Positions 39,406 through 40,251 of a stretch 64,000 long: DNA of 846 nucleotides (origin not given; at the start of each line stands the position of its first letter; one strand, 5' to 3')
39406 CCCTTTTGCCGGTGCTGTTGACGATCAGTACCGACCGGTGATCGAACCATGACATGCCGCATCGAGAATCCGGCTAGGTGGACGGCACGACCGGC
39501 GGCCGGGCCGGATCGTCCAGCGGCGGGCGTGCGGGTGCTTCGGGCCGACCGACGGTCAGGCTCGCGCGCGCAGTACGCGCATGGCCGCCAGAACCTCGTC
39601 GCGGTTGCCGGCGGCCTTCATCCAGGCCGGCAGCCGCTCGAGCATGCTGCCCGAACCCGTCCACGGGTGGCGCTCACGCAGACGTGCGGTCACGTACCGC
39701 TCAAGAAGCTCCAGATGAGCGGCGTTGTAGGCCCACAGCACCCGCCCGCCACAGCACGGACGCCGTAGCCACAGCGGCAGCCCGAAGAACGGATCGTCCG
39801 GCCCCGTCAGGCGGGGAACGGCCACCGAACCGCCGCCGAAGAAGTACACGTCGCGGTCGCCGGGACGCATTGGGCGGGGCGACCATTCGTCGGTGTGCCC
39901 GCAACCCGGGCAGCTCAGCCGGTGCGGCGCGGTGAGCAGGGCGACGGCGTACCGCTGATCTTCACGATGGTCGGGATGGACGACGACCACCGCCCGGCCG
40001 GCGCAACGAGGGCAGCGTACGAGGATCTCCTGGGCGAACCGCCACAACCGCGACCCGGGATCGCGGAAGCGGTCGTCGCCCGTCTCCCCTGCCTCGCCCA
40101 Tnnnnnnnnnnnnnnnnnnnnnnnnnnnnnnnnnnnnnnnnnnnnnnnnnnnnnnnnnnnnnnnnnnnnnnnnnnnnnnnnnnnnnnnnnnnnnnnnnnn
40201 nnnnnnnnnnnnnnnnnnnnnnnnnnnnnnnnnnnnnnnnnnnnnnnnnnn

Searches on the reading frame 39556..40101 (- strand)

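Call 4: search_protein_families(library=pfam, proteins=[window:39556-40101:-], max_evalue=0.1)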
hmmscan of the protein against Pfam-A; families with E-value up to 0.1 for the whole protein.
window:39556-40101:- (181 aa): 4 families
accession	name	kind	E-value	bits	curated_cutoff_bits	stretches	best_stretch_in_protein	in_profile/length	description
PF23451.1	Zn_ribbon_PaaD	-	0.013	15.6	27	0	24-42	11-29/53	PaaD zinc beta ribbon domain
PF15878.10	Frey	-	0.026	15.5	28.3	0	36-84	21-69/94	Protein Frey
PF03884.20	YacG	-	0.059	13.5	25.5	0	63-80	2-20/52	DNA gyrase inhibitor YacG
PF23454.1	Zn_ribbon_Brz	-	0.071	14.2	27.9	0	28-41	6-19/58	Transcriptional regulator Brz zinc beta ribbon domain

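Call 6: search_protein_families(library=ncbifam, proteins=[window:39556-40101:-], max_evalue=0.1)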
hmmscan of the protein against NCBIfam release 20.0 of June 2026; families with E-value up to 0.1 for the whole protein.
window:39556-40101:- (181 aa): 3 families
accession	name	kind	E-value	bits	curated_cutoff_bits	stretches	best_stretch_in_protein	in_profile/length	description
TIGR02605.1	CxxC_CxxC_SSSS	subfamily_domain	0.021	14.9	31.3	0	21-38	20-37/52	FmdB family zinc ribbon protein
NF001638.0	PRK00418.1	equivalog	0.032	14.1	83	0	61-79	7-26/65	DNA gyrase inhibitor YacG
NF047912.1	ECs_2282_CxxC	subfamily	0.038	13.9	37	0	62-71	3-12/60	ECs_2282 family putative zinc-binding protein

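Call 81: search_protein_families(library=phrogs, proteins=[window:39556-40101:-], max_evalue=0.001)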
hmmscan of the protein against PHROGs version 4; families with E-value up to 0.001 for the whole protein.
window:39556-40101:- (181 aa): 0 families
